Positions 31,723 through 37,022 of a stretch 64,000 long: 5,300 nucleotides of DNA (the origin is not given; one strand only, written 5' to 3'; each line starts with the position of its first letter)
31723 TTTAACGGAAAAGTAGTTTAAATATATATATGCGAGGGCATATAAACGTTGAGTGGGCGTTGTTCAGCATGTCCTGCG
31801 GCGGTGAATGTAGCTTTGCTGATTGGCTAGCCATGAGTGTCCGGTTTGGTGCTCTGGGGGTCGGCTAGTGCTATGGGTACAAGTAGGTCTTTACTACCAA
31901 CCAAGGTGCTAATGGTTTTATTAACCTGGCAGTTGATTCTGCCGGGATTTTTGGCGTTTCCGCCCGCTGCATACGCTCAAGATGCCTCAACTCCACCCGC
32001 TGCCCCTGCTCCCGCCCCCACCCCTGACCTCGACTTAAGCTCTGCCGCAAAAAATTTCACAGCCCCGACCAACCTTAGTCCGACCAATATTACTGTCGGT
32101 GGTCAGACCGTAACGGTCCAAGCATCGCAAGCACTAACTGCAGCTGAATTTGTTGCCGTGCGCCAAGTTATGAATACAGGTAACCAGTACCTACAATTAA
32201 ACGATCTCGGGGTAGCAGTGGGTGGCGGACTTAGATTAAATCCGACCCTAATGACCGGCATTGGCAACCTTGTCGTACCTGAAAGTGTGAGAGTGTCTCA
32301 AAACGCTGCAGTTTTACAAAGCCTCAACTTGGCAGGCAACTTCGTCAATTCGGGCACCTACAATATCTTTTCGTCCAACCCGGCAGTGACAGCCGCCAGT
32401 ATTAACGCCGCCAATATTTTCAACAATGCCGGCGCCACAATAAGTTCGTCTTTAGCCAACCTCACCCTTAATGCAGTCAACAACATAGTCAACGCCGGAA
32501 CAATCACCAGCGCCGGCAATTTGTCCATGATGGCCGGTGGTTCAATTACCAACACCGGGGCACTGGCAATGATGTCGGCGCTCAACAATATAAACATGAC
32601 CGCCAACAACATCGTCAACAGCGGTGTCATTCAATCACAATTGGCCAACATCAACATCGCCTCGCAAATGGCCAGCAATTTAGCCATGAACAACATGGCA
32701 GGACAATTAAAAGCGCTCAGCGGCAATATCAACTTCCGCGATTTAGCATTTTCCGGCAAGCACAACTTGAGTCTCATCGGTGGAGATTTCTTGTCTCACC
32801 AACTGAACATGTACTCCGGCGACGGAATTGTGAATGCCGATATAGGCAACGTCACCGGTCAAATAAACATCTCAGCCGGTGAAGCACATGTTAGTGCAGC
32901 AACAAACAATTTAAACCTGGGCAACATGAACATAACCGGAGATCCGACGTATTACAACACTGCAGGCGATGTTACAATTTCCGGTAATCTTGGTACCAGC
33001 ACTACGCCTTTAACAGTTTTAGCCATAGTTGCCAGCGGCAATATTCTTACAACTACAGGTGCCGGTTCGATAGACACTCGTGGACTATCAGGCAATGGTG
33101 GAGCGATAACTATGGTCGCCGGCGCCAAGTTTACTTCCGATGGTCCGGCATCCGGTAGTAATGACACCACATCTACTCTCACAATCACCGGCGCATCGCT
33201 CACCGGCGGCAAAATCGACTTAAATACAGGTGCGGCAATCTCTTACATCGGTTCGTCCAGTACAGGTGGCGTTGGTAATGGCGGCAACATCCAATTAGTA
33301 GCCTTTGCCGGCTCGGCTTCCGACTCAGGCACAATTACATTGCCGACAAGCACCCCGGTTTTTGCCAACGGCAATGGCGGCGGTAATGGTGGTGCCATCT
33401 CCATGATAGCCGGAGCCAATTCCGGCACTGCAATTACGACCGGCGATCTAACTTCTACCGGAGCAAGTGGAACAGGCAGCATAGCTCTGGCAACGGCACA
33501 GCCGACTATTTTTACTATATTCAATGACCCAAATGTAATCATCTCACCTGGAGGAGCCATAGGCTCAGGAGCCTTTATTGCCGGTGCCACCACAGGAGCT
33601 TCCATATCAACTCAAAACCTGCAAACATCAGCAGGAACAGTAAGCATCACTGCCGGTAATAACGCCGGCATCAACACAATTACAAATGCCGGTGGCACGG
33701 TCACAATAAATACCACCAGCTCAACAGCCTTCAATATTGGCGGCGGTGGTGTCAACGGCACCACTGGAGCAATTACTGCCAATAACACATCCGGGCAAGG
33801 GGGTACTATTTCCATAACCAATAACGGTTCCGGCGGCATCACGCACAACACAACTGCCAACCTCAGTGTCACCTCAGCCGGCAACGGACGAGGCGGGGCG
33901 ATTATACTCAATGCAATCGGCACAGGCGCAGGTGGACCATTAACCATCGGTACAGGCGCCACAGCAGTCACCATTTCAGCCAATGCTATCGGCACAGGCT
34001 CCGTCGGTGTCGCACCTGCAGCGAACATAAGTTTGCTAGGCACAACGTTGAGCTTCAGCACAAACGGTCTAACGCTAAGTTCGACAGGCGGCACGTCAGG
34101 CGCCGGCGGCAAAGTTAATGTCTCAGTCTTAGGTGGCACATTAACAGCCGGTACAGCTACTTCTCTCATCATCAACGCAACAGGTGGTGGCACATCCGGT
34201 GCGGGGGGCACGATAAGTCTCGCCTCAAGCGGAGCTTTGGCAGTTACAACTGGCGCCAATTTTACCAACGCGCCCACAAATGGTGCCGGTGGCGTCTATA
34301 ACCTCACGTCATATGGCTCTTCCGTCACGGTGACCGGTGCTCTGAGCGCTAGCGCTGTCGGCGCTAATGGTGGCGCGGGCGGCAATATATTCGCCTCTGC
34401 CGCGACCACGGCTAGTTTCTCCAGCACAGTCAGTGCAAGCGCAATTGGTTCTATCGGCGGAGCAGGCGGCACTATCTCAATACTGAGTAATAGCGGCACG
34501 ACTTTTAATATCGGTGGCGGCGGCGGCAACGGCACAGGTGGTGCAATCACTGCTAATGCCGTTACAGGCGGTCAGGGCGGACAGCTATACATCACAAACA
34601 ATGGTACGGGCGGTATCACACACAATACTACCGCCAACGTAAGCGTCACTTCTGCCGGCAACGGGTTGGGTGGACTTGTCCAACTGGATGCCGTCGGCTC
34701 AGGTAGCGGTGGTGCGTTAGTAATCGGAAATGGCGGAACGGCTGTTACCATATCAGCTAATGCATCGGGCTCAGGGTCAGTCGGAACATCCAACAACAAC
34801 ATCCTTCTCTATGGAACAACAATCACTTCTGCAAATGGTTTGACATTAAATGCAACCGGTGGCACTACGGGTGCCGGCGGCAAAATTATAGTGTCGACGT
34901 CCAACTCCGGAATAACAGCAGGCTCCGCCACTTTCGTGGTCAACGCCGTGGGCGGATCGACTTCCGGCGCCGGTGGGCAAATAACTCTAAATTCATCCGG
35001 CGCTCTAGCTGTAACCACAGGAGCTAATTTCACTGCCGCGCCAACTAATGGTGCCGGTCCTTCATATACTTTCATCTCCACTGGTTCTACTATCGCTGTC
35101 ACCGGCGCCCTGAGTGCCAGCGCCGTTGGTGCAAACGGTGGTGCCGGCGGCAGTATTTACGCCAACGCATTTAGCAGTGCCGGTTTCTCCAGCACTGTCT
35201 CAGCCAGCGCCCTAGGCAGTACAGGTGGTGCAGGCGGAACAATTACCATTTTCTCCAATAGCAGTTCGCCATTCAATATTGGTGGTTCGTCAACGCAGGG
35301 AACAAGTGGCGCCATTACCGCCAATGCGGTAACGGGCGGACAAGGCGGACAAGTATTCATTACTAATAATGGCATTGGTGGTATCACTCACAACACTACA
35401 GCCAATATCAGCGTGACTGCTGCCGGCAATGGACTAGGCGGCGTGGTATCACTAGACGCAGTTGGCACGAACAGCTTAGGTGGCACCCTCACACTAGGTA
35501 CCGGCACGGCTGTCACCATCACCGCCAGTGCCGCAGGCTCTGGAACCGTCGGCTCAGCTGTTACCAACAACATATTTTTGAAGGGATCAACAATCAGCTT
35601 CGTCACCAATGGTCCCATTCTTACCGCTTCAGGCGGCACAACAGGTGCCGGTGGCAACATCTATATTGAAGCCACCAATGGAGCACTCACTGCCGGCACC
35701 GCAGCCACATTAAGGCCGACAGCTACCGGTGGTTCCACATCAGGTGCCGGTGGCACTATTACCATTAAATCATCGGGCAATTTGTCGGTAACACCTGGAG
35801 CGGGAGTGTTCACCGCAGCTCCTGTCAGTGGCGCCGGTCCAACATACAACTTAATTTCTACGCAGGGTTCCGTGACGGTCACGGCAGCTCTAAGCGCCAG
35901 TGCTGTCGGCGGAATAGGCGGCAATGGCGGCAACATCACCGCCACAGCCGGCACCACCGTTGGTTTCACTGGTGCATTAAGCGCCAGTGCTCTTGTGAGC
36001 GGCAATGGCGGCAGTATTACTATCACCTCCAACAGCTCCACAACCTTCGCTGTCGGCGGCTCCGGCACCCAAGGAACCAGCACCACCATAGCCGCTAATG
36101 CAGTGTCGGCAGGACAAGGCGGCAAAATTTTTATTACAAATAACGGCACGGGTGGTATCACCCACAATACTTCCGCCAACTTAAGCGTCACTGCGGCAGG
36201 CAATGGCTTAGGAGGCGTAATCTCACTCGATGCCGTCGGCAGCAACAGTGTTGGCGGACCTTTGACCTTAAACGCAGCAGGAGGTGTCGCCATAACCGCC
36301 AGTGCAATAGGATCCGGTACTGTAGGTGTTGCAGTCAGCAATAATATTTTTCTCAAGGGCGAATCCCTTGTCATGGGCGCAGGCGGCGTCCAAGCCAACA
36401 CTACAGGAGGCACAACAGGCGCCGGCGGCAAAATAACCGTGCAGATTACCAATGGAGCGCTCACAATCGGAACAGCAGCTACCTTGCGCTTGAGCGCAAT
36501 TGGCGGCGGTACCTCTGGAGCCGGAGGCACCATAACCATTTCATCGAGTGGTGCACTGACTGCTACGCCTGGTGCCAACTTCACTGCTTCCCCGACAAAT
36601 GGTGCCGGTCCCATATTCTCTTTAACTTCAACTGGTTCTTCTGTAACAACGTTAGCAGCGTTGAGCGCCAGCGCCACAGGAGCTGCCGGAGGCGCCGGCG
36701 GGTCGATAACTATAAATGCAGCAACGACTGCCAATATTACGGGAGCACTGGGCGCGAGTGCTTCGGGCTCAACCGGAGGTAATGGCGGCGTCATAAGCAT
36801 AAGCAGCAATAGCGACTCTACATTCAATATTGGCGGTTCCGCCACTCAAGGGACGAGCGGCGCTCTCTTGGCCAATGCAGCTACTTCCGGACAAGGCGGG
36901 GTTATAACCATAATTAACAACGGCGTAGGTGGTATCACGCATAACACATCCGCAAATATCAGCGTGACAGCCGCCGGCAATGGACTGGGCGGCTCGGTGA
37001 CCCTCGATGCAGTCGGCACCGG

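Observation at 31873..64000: A gene of at least 10,709 codons is absent from the supplied ORF track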

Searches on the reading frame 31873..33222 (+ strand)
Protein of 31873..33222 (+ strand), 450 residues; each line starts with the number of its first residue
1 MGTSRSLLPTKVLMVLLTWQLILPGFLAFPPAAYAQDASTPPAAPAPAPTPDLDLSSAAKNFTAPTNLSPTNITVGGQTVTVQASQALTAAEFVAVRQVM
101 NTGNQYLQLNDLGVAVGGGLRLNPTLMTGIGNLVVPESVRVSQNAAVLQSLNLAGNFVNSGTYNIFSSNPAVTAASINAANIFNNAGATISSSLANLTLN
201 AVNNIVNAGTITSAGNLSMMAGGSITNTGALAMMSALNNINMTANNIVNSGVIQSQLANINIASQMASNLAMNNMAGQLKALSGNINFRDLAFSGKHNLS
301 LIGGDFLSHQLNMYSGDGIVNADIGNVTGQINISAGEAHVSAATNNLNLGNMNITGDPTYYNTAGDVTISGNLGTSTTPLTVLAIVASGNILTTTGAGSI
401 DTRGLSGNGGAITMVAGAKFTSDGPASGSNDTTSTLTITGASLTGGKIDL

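Call 9: search_protein_families(library=pfam, proteins=[window:31873-33072:+], max_evalue=10)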
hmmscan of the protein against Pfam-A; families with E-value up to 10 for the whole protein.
window:31873-33072:+ (400 aa): 1 family
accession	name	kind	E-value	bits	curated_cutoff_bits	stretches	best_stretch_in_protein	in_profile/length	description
PF02296.22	Alpha_adaptin_C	-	0.52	10.9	25.4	1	234-273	53-92/113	Alpha adaptin AP2, C-terminal domain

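Call 61: find_homologous_proteins(query=window:31873-33222:+, max_evalue=1e-10)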
Query window:31873-33222:+ (450 aa): 27 proteins with E <= 1e-10 among 8000 candidates.
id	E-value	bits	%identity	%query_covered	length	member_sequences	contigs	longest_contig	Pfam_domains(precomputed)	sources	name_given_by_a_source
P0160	1.8e-89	319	46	100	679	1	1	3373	-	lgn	-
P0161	9.6e-88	313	51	85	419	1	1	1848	-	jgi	-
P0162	1.1e-87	313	50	90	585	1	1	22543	-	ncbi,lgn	-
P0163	6.9e-84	300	46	100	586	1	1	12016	-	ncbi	-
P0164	1.7e-78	283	45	97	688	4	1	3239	-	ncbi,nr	ncbi:MAG: hypothetical protein K2X29_08980 [Candidatus Obscuribacterales bacterium]|nr:hypothetical 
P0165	1.9e-70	256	44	90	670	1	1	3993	-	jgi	jgi:hypothetical protein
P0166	7.2e-61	225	50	64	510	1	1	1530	-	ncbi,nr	ncbi:MAG: hypothetical protein K2Z81_07270, partial [Cyanobacteria bacterium]|nr:hypothetical protei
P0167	2.7e-56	209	41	82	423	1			-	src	-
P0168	1.3e-55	207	46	67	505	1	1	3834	-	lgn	-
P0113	5.0e-52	195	48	59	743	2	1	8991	-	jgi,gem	-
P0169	7.8e-51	192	43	63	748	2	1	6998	-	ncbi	-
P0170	2.8e-48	183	41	64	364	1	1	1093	-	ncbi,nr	ncbi:MAG: hypothetical protein K2Z81_17160, partial [Cyanobacteria bacterium]|nr:hypothetical protei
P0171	1.5e-47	181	41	73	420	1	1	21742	-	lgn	-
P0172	2.7e-45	173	42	68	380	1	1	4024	-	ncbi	ncbi:MAG TPA: hypothetical protein V6D22_02565, partial [Candidatus Obscuribacterales bacterium]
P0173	4.1e-45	173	37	89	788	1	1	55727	-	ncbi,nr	ncbi:MAG: hypothetical protein KGS72_15855, partial [Cyanobacteria bacterium REEB67]|nr:hypothetical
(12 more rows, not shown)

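Call 63: predict_structure(alignment_id=A5)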
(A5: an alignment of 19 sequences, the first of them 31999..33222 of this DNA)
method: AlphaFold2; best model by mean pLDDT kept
length: 408 residues; sequences in the alignment: 19
mean_pLDDT: 88.5   pTM: 0.87
mean pLDDT of the five models: 88.5, 88.4, 88.2, 87.4, 86.4
residues with pLDDT >= 90: 264; 70-90: 103; 50-70: 35; < 50: 6
segments of 3 or more residues with pLDDT < 50: 1-4
pLDDT, mean of each block of 10 residues (from residue 1): 61 93 85 95 92 91 94 94 79 97 92 97 95 97 98 98 98 98 94 98 96 98 87 95 94 90 96 91 94 90 93 86 91 65 90 79 60 84 55 72 77
secondary structure, 60 per line:
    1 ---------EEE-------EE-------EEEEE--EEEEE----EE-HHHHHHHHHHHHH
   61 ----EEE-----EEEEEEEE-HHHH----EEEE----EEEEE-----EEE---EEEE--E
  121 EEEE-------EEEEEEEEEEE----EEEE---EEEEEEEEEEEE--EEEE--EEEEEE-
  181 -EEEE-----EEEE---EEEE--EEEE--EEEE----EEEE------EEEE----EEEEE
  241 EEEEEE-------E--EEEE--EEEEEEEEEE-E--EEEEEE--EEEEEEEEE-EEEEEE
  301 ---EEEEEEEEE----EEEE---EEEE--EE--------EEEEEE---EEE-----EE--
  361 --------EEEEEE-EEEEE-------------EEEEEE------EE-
elements in order: E10-12 E29-33 E36-40 H48-60 E65-67 E73-80 H82-85 E90-93 E98-102 E108-110 E114-117 E120-124 E132-142 E147-150 E154-165 E168-171 E174-179 E182-185 E191-194 E198-201 E204-207 E210-213 E218-221 E228-231 E236-246 E257-260 E263-272 E277-282 E285-293 E295-300 E304-312 E317-320 E324-327 E340-345 E349-351 E369-374 E376-380 E394-399

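Call 66: fold_search(model_id=the predicted structure, library=pdb)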
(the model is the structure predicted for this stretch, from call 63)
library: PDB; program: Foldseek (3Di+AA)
matches with E <= 10: 58; with E <= 0.001: 0
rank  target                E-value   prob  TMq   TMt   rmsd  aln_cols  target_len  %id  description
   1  4rm6                  4.8e-02  0.44  0.23  0.14  15.0       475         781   11  Crystal structure of Hemopexin Binding Protein (released 2016-05-18)
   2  2odl                  9.3e-02  0.89  0.29  0.31  12.5       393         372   14  Crystal structure of the HMW1 secretion domain from Haemophilus influenzae (released 2007-08-21)
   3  8cpk_A                4.8e-01  0.16  0.23  0.24  12.1       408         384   12  Crystal structure of EtpA secretion domain from Enterotoxigenic Escherichia coli (released 2024-01-10)
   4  4i84_B                6.7e-01  0.12  0.19  0.25  13.4       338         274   11  The crystal structure of the Haemophilus influenzae HxuA secretion domain involved in the two-partner secretion pathwa (released 2013-11-13)
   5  8xuo_A                8.0e-01  0.04  0.15  0.10  17.7       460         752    8  Cryo-EM structure of tomato NRC2 dimer (released 2024-05-22)
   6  7xz8                  1.1e+00  0.08  0.21  0.20  13.2       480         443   10  Mutant (K141A) of the N-terminal domain of fucoidan lyase FdlA (released 2022-09-28)
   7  8rex_E                1.1e+00  0.03  0.14  0.12  18.4       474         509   12  CryoEM structure of mouse GARP-lTGFbeta1 in complex with a Fab fragment derived from an activating antibody. (released 2025-06-25)
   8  7o9q_A                1.2e+00  0.08  0.17  0.20  12.5       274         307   19  Crystal structure of the Awp1 (adhesin-like wall protein 1) A-domain from Candida glabrata (released 2021-12-15)
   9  8cpk_B                1.3e+00  0.44  0.33  0.34  12.0       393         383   12  Crystal structure of EtpA secretion domain from Enterotoxigenic Escherichia coli (released 2024-01-10)
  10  1rmg_A                2.0e+00  0.04  0.19  0.19  16.2       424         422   12  RHAMNOGALACTURONASE A FROM ASPERGILLUS ACULEATUS (released 1998-03-04)
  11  4i84_A                2.7e+00  0.14  0.25  0.33  13.1       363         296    8  The crystal structure of the Haemophilus influenzae HxuA secretion domain involved in the two-partner secretion pathwa (released 2013-11-13)
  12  4peu                  2.7e+00  0.08  0.21  0.30  11.3       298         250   12  Structure of the polysaccharide lyase-like protein Cthe_2159 from C. thermocellum, native form with Calcium bound (released 2014-10-01)
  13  8xuq_A                2.8e+00  0.01  0.11  0.07  17.9       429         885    8  Cryo-EM structure of tomato NRC2 tetramer (released 2024-05-22)
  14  4mr0_A                3.0e+00  0.04  0.21  0.20  15.1       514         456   10  Crystal structure of PfbA, a surface adhesin of Streptococcus pneumoniae (released 2014-02-05)
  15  9a7k_A                3.4e+00  0.01  0.11  0.10  17.0       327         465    7  Integrative model of SUFB-SUFD by crosslinking MS and deep learning (released 2024-09-18)
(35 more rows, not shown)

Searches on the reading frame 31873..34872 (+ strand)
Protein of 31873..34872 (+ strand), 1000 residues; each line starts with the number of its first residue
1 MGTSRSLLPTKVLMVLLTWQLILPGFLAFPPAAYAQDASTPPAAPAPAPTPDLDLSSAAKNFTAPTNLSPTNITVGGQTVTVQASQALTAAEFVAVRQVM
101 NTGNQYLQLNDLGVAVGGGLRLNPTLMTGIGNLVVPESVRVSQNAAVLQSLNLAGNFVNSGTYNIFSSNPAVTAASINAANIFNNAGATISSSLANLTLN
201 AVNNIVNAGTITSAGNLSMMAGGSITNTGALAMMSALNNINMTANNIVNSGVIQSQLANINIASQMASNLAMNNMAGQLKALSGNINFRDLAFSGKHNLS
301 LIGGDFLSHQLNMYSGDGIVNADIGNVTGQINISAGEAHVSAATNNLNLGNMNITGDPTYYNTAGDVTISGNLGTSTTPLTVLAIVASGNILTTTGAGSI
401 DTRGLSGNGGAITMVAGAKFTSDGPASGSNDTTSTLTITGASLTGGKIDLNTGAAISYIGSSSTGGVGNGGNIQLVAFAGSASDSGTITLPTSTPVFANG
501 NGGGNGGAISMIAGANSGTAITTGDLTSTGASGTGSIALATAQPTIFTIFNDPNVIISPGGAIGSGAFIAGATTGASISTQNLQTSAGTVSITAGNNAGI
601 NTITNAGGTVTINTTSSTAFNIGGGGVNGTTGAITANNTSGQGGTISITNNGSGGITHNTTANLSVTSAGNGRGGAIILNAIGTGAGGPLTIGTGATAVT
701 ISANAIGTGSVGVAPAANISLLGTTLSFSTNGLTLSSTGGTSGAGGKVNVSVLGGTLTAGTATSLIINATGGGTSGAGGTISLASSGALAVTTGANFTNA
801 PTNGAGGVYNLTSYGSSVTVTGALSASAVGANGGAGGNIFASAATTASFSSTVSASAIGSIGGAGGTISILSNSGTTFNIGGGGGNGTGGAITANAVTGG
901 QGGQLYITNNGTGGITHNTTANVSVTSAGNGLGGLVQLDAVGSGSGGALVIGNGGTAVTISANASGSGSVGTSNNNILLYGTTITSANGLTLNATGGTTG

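Call 22: search_protein_families(library=ncbifam, proteins=[window:31873-34872:+], max_evalue=1)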
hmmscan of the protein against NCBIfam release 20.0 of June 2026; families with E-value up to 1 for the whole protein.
window:31873-34872:+ (1000 aa): 1 family
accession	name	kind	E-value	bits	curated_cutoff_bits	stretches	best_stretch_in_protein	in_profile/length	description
NF011994.0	PRK15450.1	equivalog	0.21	11.5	96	0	505-528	24-47/85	signal transduction protein PmrD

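Call 24: search_solved_structures(query=window:31873-34872:+, max_evalue=1)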
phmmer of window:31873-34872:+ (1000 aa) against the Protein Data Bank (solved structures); distinct sequences matched with E-value up to 1: 0.

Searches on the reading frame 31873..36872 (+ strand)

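Call 4: search_protein_families(library=pfam, proteins=[window:31873-36872:+], max_evalue=0.01)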
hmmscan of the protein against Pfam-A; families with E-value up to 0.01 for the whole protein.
window:31873-36872:+ (1666 aa): 0 families

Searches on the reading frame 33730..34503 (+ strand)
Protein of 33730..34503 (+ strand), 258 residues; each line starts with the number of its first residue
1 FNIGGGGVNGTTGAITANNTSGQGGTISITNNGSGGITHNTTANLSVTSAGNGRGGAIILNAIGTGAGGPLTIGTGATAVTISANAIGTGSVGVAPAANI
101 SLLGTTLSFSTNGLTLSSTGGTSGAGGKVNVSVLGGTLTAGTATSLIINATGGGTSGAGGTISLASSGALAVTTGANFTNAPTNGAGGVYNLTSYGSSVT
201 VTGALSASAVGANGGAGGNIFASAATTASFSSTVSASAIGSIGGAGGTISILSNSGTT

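Call 96: search_solved_structures(query=A7, max_evalue=1)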
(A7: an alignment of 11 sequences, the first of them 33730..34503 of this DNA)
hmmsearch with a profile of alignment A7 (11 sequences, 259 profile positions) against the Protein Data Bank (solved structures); distinct sequences matched with E-value up to 1: 2.
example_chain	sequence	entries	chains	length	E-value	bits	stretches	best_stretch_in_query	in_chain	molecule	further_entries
8yt8_B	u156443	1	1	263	0.72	12.4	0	81-162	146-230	Beta-sarcoglycan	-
6xi3_AAA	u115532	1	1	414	0.91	12.1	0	129-238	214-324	Large adhesion protein (Lap) involved in biofilm formation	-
